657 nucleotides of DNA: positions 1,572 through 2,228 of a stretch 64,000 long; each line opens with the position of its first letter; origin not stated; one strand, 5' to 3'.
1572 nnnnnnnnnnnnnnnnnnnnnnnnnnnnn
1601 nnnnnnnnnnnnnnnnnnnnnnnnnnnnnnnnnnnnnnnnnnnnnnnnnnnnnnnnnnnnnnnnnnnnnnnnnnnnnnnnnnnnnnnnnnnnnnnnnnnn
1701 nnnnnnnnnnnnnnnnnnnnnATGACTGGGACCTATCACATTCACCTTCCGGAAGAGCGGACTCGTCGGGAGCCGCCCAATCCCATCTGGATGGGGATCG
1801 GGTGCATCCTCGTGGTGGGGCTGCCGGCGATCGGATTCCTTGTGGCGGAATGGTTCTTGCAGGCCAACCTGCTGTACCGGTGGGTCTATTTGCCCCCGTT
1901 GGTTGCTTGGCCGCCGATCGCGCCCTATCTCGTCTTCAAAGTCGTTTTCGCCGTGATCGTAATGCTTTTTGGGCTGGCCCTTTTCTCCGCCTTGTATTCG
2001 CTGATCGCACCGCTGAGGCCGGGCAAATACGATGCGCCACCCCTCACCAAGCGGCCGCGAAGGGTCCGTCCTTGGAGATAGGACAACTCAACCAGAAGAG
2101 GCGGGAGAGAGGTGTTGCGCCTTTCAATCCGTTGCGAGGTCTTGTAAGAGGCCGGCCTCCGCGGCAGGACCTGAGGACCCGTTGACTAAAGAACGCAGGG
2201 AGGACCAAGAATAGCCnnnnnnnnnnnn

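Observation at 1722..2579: Two tandem paralogous 2-TM mini-proteins embedded between the subunit genes of a molybdenum hydroxylase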

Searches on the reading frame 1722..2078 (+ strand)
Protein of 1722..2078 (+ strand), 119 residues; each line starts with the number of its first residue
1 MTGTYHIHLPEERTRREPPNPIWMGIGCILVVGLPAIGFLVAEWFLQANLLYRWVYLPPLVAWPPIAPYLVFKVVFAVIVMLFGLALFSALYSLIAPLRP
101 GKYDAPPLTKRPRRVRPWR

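Call 5: search_protein_families(library=pfam, proteins=[window:1722-2078:+], max_evalue=0.1)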
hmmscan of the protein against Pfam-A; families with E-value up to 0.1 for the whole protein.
window:1722-2078:+ (119 aa): 0 families

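Call 6: search_protein_families(library=ncbifam, proteins=[window:1722-2078:+], max_evalue=0.1)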
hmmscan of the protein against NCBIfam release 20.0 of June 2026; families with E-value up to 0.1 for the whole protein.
window:1722-2078:+ (119 aa): 0 families

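Call 8: find_homologous_proteins(query=A1, max_evalue=0.01)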
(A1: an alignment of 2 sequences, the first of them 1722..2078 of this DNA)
Query A1 (2 sequences) (119 aa, profile of the alignment): 8 proteins with E <= 0.01 among 329 candidates.
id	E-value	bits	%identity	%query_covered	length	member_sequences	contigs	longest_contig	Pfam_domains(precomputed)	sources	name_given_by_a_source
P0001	2.0e-59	217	37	92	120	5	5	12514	-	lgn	-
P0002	1.7e-55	204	40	87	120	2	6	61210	-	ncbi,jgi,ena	ncbi:MAG: hypothetical protein ABSF61_08440 [Anaerolineales bacterium]|jgi:hypothetical protein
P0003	9.0e-55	202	82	100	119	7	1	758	-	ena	-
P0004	8.1e-54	199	82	100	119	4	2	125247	-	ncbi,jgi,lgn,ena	ncbi:MAG: hypothetical protein ABSG98_08275 [Anaerolineales bacterium]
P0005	2.3e-49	184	40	87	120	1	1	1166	-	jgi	jgi:hypothetical protein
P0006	2.6e-49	184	77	100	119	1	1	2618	-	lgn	-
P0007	7.2e-37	144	37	89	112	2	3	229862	-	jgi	jgi:hypothetical protein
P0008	4.3e-27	112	77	59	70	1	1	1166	-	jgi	jgi:hypothetical protein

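Call 11: find_encoding_contigs(protein=P0007, flank=10000, max_places=4)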
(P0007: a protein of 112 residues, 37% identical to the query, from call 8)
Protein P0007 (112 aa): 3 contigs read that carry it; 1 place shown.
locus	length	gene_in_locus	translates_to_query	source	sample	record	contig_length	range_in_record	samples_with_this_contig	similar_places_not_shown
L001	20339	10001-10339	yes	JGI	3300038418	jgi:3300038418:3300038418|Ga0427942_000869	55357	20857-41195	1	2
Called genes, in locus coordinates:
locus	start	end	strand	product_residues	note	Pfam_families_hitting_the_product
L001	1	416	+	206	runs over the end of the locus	PF01983:CofC, PF12804:NTP_transf_3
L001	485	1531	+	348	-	PF00296:Bac_luciferase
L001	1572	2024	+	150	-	PF13622:4HBT_3 (weak), PF03061:4HBT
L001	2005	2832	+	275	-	PF00941:FAD_binding_5, PF03450:CO_deh_flav_C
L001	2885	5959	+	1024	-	PF00111:Fer2, PF01799:Fer2_2, PF01315:Ald_Xan_dh_C, PF02738:MoCoBD_1, PF20256:MoCoBD_2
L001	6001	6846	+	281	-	-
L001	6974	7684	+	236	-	PF02625:XdhC_CoxI, PF13478:XdhC_C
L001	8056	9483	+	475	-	PF00941:FAD_binding_5, PF03450:CO_deh_flav_C, PF13085:Fer2_3 (faint), PF01799:Fer2_2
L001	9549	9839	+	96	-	-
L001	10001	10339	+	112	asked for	-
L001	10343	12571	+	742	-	PF01315:Ald_Xan_dh_C, PF02738:MoCoBD_1, PF20256:MoCoBD_2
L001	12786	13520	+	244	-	-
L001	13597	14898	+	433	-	PF19842:YqeC, PF01128:IspD (weak), PF12804:NTP_transf_3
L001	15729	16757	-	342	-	PF02618:YceG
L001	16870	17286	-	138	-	PF03652:RuvX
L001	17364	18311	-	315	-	PF04865:Baseplate_J (weak)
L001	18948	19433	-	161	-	PF02272:DHHA1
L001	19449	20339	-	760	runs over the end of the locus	PF01411:tRNA-synt_2c, PF07973:tRNA_SAD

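Call 12: find_encoding_contigs(protein=P0002, flank=10000, max_places=4)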
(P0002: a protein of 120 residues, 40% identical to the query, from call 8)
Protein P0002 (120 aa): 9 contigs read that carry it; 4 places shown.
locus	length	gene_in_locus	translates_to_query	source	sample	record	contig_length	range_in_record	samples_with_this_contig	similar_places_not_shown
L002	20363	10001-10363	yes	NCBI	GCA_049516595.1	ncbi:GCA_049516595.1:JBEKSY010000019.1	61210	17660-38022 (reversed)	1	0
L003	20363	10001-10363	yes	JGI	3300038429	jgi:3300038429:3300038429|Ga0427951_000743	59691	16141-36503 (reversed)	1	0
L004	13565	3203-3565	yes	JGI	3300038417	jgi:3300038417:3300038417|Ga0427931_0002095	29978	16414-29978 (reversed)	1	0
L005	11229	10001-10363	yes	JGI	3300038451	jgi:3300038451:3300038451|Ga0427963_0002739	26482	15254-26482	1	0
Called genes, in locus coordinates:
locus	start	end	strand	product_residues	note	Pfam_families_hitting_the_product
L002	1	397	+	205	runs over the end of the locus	PF01983:CofC, PF12804:NTP_transf_3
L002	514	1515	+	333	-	PF00296:Bac_luciferase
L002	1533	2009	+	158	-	PF13622:4HBT_3 (weak), PF03061:4HBT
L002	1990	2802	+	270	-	PF00941:FAD_binding_5, PF03450:CO_deh_flav_C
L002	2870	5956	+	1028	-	PF00111:Fer2, PF01799:Fer2_2, PF01315:Ald_Xan_dh_C, PF02738:MoCoBD_1, PF20256:MoCoBD_2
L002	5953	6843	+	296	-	-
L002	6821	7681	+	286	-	PF02625:XdhC_CoxI, PF13478:XdhC_C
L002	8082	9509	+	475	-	PF00941:FAD_binding_5, PF03450:CO_deh_flav_C, PF01799:Fer2_2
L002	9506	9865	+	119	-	-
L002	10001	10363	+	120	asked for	-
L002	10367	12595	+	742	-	PF01315:Ald_Xan_dh_C, PF02738:MoCoBD_1, PF20256:MoCoBD_2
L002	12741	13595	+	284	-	-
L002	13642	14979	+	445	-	PF19842:YqeC, PF01128:IspD (weak), PF12804:NTP_transf_3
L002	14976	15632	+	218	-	PF12804:NTP_transf_3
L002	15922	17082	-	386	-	PF02618:YceG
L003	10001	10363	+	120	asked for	-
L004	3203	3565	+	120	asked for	-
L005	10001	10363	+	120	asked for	-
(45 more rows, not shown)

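Call 13: find_encoding_contigs(protein=P0004, flank=10000, max_places=4)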
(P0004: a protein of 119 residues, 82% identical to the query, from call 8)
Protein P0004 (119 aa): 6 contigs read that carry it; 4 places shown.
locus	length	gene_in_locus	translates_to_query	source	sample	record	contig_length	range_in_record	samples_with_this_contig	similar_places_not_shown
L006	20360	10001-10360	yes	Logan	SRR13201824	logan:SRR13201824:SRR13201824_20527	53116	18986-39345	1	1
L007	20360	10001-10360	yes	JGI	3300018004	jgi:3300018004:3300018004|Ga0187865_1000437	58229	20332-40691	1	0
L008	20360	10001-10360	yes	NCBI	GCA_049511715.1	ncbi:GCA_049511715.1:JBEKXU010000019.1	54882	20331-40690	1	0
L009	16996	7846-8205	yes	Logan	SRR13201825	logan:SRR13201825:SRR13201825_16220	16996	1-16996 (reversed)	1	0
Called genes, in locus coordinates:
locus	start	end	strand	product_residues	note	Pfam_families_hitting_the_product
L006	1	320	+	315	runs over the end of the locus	PF01933:CofD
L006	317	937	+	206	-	PF01983:CofC, PF12804:NTP_transf_3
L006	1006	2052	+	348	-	PF00296:Bac_luciferase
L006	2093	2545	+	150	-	PF13622:4HBT_3 (weak), PF03061:4HBT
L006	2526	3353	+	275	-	PF00941:FAD_binding_5, PF03450:CO_deh_flav_C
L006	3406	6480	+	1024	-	PF00111:Fer2, PF01799:Fer2_2, PF01315:Ald_Xan_dh_C, PF02738:MoCoBD_1, PF20256:MoCoBD_2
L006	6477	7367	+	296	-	-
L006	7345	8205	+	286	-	PF02625:XdhC_CoxI, PF13478:XdhC_C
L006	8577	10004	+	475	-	PF00941:FAD_binding_5, PF03450:CO_deh_flav_C, PF13085:Fer2_3 (faint), PF01799:Fer2_2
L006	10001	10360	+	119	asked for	-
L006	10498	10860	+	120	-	-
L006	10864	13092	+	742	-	PF01315:Ald_Xan_dh_C, PF02738:MoCoBD_1, PF20256:MoCoBD_2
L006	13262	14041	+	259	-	-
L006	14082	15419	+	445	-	PF19842:YqeC, PF01128:IspD (weak), PF12804:NTP_transf_3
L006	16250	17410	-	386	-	PF02618:YceG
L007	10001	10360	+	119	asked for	-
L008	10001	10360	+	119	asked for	-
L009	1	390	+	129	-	?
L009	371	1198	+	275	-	PF00941:FAD_binding_5, PF03450:CO_deh_flav_C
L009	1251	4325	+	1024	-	PF00111:Fer2, PF01799:Fer2_2, PF01315:Ald_Xan_dh_C, PF02738:MoCoBD_1, PF20256:MoCoBD_2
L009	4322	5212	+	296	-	-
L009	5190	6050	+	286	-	PF02625:XdhC_CoxI, PF13478:XdhC_C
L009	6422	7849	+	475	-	PF00941:FAD_binding_5, PF03450:CO_deh_flav_C, PF13085:Fer2_3 (faint), PF01799:Fer2_2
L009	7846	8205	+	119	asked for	-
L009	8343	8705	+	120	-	-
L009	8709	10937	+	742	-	PF01315:Ald_Xan_dh_C, PF02738:MoCoBD_1, PF20256:MoCoBD_2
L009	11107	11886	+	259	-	-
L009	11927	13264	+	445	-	PF19842:YqeC, PF01128:IspD (weak), PF12804:NTP_transf_3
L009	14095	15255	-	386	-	PF02618:YceG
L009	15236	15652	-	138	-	PF03652:RuvX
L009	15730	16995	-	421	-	?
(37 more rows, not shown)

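Call 17: search_protein_representatives(alignment_id=A1)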
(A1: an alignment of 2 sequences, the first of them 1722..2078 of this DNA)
Query: 2 sequences, 122 profile positions. Proteins with E-value up to 0.001 (for the whole library): 161; up to 1e-10: 29; up to 1e-30: 2. The best 150 are listed.
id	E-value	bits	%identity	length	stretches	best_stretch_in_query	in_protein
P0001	6.4e-60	216.8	-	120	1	1-119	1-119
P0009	1.2e-34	135.2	-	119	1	4-122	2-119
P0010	1.5e-26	109.0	-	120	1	7-110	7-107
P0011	4.5e-24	101.0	-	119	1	2-112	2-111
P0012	4.2e-21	91.4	-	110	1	4-80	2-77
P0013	5.2e-19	84.7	-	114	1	7-112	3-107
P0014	2.5e-17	79.3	-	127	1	7-122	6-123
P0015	6.2e-16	74.8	-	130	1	11-117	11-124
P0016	2.2e-15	73.0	-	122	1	11-118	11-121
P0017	2.9e-15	72.6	-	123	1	6-117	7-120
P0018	2.2e-14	69.7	-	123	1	12-116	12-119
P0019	2.4e-14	69.6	-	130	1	35-108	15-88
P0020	5.1e-14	68.6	-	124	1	4-117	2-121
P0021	1.2e-13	67.4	-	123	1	15-118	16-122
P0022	1.2e-13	67.4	-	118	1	20-117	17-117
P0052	1.8e-08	50.7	-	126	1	11-114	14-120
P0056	2.9e-08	50.0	-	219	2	22-112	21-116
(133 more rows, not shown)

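Call 21: find_homologous_proteins(query=A2, max_evalue=0.001)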
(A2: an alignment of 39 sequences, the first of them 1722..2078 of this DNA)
Query A2 (39 sequences) (119 aa, profile of the alignment): 282 proteins with E <= 0.001 among 943 candidates; the best 120 are listed.
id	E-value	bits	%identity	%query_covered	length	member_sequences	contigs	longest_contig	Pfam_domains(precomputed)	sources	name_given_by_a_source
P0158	5.0e-42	160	39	81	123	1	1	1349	-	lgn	-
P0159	1.8e-41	159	38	74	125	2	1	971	-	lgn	-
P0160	2.4e-41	158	34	82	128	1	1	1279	-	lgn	-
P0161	3.1e-41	158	34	78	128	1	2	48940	-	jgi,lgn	jgi:hypothetical protein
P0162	5.8e-41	157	30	87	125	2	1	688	-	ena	-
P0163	1.5e-40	156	34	80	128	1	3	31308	-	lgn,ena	-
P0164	1.5e-40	156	34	80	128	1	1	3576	-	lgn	-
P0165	1.9e-40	155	31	82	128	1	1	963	-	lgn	-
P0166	2.0e-40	155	33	80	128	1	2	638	-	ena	-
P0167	2.5e-40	155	34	82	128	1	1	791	-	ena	-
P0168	2.7e-40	155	34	82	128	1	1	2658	-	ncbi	-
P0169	2.7e-40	155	29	78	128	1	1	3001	-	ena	-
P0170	3.1e-40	155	31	88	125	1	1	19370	-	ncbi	-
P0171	4.9e-40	154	32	82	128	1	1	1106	-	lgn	-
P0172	5.0e-40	154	35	82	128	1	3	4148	-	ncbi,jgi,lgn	jgi:hypothetical protein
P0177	9.6e-40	153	33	82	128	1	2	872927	-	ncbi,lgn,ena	-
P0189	1.1e-38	150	32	94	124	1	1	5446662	-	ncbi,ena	-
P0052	1.8e-36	142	27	84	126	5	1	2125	-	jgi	jgi:quinol-cytochrome oxidoreductase complex cytochrome b subunit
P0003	2.5e-35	139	82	100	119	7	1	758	-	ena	-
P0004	1.6e-34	136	82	100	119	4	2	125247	-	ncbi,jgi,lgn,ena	ncbi:MAG: hypothetical protein ABSG98_08275 [Anaerolineales bacterium]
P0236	8.4e-34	134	33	82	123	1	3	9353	-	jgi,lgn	jgi:quinol-cytochrome oxidoreductase complex cytochrome b subunit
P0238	1.1e-33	133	25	79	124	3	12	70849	-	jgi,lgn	jgi:quinol-cytochrome oxidoreductase complex cytochrome b subunit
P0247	6.8e-33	131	30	82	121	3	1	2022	-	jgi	jgi:quinol-cytochrome oxidoreductase complex cytochrome b subunit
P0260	3.8e-32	129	26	89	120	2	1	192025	-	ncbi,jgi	jgi:hypothetical protein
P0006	2.5e-31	126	77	100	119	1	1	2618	-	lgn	-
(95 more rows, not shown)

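Call 22: find_encoding_contigs(protein=P0189, flank=7000, max_places=2)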
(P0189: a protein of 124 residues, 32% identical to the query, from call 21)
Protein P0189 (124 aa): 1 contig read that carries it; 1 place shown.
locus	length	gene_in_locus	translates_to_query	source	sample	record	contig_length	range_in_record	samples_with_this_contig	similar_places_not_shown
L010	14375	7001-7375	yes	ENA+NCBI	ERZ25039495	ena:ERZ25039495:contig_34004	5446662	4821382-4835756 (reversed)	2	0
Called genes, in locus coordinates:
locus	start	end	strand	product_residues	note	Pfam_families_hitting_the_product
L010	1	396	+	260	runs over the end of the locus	PF00941:FAD_binding_5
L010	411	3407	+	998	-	PF00111:Fer2 (weak), PF01799:Fer2_2, PF01315:Ald_Xan_dh_C, PF02738:MoCoBD_1, PF20256:MoCoBD_2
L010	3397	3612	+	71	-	PF01368:DHH (weak)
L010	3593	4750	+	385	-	PF00571:CBS (faint), PF01368:DHH (weak), PF02833:DHHA2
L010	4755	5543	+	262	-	PF02625:XdhC_CoxI, PF13478:XdhC_C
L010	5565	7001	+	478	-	PF00941:FAD_binding_5, PF03450:CO_deh_flav_C, PF00111:Fer2, PF01799:Fer2_2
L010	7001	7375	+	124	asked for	-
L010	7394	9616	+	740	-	PF01315:Ald_Xan_dh_C, PF02738:MoCoBD_1, PF20256:MoCoBD_2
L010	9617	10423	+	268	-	-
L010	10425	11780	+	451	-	PF19842:YqeC, PF12804:NTP_transf_3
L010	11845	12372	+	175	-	PF12804:NTP_transf_3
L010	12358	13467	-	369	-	PF17820:PDZ_6, PF03572:Peptidase_S41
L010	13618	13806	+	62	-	-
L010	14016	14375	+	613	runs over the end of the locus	PF13522:GATase_6, PF13537:GATase_7, PF01380:SIS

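Call 23: find_encoding_contigs(protein=P0177, flank=7000, max_places=2)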
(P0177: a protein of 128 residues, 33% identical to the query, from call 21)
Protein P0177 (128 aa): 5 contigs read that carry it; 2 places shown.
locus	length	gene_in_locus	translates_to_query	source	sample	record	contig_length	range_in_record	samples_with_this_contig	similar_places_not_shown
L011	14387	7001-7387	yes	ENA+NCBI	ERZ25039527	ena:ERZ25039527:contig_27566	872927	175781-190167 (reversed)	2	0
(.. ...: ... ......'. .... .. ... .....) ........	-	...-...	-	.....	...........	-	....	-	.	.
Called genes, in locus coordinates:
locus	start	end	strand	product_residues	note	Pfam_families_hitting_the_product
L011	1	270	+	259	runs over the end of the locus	PF01555:N6_N4_Mtase, PF18755:RAMA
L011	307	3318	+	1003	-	PF00111:Fer2, PF01799:Fer2_2, PF01315:Ald_Xan_dh_C, PF02738:MoCoBD_1, PF20256:MoCoBD_2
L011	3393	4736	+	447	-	PF01368:DHH, PF00571:CBS (faint), PF02833:DHHA2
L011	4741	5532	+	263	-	PF02625:XdhC_CoxI, PF13478:XdhC_C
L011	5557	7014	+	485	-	PF00941:FAD_binding_5, PF03450:CO_deh_flav_C, PF00111:Fer2, PF01799:Fer2_2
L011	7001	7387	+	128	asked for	-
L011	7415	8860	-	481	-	PF17125:Methyltr_RsmF_N, PF01189:Methyltr_RsmB-F, PF17126:RsmF_methylt_CI, PF13636:Methyltranf_PUA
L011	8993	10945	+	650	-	PF20579:LapA (faint), PF13895:Ig_2 (weak), PF13927:Ig_3, PF07679:I-set (weak), PF00543:P-II (faint)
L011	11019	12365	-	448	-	PF00202:Aminotran_3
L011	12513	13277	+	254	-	-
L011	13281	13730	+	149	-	-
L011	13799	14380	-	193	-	-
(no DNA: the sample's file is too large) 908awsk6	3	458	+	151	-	?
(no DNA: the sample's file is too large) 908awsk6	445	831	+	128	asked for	-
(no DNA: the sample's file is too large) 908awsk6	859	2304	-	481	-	PF17125:Methyltr_RsmF_N, PF01189:Methyltr_RsmB-F, PF17126:RsmF_methylt_CI, PF13636:Methyltranf_PUA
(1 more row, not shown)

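Call 24: find_encoding_contigs(protein=P0238, flank=7000, max_places=2)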
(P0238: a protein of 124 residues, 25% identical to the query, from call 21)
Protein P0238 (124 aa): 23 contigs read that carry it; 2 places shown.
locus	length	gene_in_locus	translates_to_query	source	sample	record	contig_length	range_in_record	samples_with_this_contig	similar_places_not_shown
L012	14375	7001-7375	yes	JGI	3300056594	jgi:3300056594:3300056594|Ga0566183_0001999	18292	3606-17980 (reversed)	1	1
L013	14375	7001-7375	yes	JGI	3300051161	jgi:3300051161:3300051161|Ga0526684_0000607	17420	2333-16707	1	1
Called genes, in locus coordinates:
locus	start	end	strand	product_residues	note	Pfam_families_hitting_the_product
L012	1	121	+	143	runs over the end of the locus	?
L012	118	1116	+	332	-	PF00296:Bac_luciferase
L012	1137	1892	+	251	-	PF00941:FAD_binding_5, PF03450:CO_deh_flav_C (faint)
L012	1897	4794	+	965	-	PF01799:Fer2_2, PF01315:Ald_Xan_dh_C, PF02738:MoCoBD_1, PF20256:MoCoBD_2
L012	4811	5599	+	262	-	PF02625:XdhC_CoxI, PF13478:XdhC_C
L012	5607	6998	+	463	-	PF00941:FAD_binding_5, PF03450:CO_deh_flav_C, PF00111:Fer2, PF01799:Fer2_2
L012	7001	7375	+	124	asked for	-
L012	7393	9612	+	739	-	PF01315:Ald_Xan_dh_C, PF02738:MoCoBD_1, PF20256:MoCoBD_2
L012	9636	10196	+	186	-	PF12804:NTP_transf_3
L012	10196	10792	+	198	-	PF01128:IspD, PF12804:NTP_transf_3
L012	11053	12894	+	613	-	PF13230:GATase_4 (weak), PF13522:GATase_6, PF13537:GATase_7, PF01380:SIS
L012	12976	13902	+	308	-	PF00781:DAGK_cat, PF19279:YegS_C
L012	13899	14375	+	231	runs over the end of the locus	PF01553:Acyltransferase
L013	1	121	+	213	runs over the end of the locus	PF01983:CofC, PF12804:NTP_transf_3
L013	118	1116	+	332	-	PF00296:Bac_luciferase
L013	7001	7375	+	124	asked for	-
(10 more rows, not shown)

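Call 25: find_encoding_contigs(protein=P0260, flank=7000, max_places=2)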
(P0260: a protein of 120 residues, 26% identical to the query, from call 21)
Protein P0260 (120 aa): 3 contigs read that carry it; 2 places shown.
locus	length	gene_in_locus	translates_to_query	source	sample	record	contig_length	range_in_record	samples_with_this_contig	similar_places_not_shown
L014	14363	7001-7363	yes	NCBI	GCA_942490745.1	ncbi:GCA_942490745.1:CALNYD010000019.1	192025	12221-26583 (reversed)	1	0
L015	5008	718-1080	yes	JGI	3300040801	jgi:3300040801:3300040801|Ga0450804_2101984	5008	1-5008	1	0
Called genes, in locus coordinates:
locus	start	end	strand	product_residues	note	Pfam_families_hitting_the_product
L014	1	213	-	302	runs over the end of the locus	PF07136:DUF1385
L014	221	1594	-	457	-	PF01546:Peptidase_M20, PF07687:M20_dimer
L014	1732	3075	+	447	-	PF01979:Amidohydro_1, PF07969:Amidohydro_3 (faint)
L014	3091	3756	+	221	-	PF03807:F420_oxidored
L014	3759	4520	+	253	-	PF01996:F420_ligase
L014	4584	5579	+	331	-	PF00296:Bac_luciferase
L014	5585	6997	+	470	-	PF00941:FAD_binding_5, PF03450:CO_deh_flav_C, PF13085:Fer2_3 (weak), PF00111:Fer2 (weak), PF01799:Fer2_2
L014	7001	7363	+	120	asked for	-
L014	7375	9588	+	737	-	PF01315:Ald_Xan_dh_C, PF02738:MoCoBD_1, PF20256:MoCoBD_2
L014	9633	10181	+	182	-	PF12804:NTP_transf_3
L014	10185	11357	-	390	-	PF17820:PDZ_6, PF03572:Peptidase_S41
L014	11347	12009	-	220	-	PF00596:Aldolase_II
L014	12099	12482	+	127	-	-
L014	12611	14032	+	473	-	PF03062:MBOAT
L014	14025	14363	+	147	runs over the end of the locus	-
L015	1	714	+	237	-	?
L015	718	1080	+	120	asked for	-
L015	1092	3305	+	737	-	PF01315:Ald_Xan_dh_C, PF02738:MoCoBD_1, PF20256:MoCoBD_2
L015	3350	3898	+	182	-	PF12804:NTP_transf_3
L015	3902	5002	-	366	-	PF17820:PDZ_6, PF03572:Peptidase_S41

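Call 28: find_related_loci(query=A3, collection=genome_contigs, flank=5000)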
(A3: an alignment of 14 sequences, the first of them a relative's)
Query A3 (118 aa) in genome_contigs; peptide patterns used: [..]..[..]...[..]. (x = any residue, [..] = any of these).
288 stretches matched a pattern; 272 encode a relative of the query (tblastn E <= 1e-3); the best 80 are kept; 80 distinct loci.
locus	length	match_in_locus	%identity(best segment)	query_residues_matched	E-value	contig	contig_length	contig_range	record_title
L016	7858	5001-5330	55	1-110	7e-39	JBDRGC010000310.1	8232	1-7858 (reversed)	MAG: Chloroflexota bacterium isolate MEGAHIT-group-1.410 k141_5756966, whole genome shotgun sequence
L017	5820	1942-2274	52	1-110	1e-37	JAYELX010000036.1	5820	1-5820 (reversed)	MAG: Chloroflexota bacterium isolate MAG096 MAG096_36, whole genome shotgun sequence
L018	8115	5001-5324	49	1-108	4e-37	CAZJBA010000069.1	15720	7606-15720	MAG TPA_asm: uncultured Anaerolineales bacterium isolate SRP141376_co2_247 genome assembly, contig: NODE_7491_length_157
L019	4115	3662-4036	51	1-118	7e-37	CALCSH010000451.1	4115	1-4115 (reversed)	MAG TPA_asm: uncultured Anaerolineae bacterium isolate ERR2206789_bin.32_CONCOCT_v1.1_MAG genome assembly, contig: ERZ89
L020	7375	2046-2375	48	1-110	7e-36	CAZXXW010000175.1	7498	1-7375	MAG TPA_asm: uncultured Anaerolineales bacterium isolate SRP332253_co1_251 genome assembly, contig: NODE_16236_length_74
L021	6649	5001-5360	47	1-118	4e-33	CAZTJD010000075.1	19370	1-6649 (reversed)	MAG TPA_asm: uncultured Anaerolineales bacterium isolate SRP214966_co2_360 genome assembly, contig: NODE_4038_length_193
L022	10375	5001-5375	46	1-118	2e-32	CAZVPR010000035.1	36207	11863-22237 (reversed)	MAG TPA_asm: uncultured Anaerolineales bacterium isolate SRP077602_co5_498 genome assembly, contig: NODE_5669_length_362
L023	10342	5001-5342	44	1-108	2e-31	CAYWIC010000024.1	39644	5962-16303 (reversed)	MAG TPA_asm: uncultured Anaerolineales bacterium isolate binchicken_co65_55 genome assembly, contig: NODE_3933_length_39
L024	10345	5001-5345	48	1-108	1e-31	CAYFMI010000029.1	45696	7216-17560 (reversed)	MAG TPA_asm: uncultured Anaerolineales bacterium isolate ERP019367_co2_135 genome assembly, contig: NODE_716_length_4569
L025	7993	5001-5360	46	1-110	1e-31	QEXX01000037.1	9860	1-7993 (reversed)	MAG: Anaerolineae bacterium isolate Nak19 k99_66515, whole genome shotgun sequence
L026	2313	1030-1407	45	1-118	1e-31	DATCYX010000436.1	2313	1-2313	MAG TPA_asm: Anaerolineales bacterium isolate SMAG_U55 k141_283517, whole genome shotgun sequence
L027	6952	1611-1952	46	1-108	1e-31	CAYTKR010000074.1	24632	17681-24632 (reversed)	MAG TPA_asm: uncultured Anaerolineales bacterium isolate SRP167671_co2_274 genome assembly, contig: NODE_2733_length_246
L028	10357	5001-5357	41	1-118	1e-30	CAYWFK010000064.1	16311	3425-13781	MAG TPA_asm: uncultured Anaerolineales bacterium isolate binchicken_co67_197 genome assembly, contig: NODE_3621_length_1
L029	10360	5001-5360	44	1-110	2e-30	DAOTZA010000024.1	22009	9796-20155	MAG TPA_asm: Anaerolineales bacterium isolate H38_463 k137_2920413, whole genome shotgun sequence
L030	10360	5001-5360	47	1-110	2e-30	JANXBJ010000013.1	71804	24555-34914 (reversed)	MAG: Anaerolineales bacterium isolate SKYB29 NODE_13_length_71804_cov_7.846418, whole genome shotgun sequence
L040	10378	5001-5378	44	1-118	3e-28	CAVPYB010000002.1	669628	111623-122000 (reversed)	MAG: uncultured Chloroflexia bacterium isolate MFD09964.bin.2.153 genome assembly, contig: contig_1054, whole genome sho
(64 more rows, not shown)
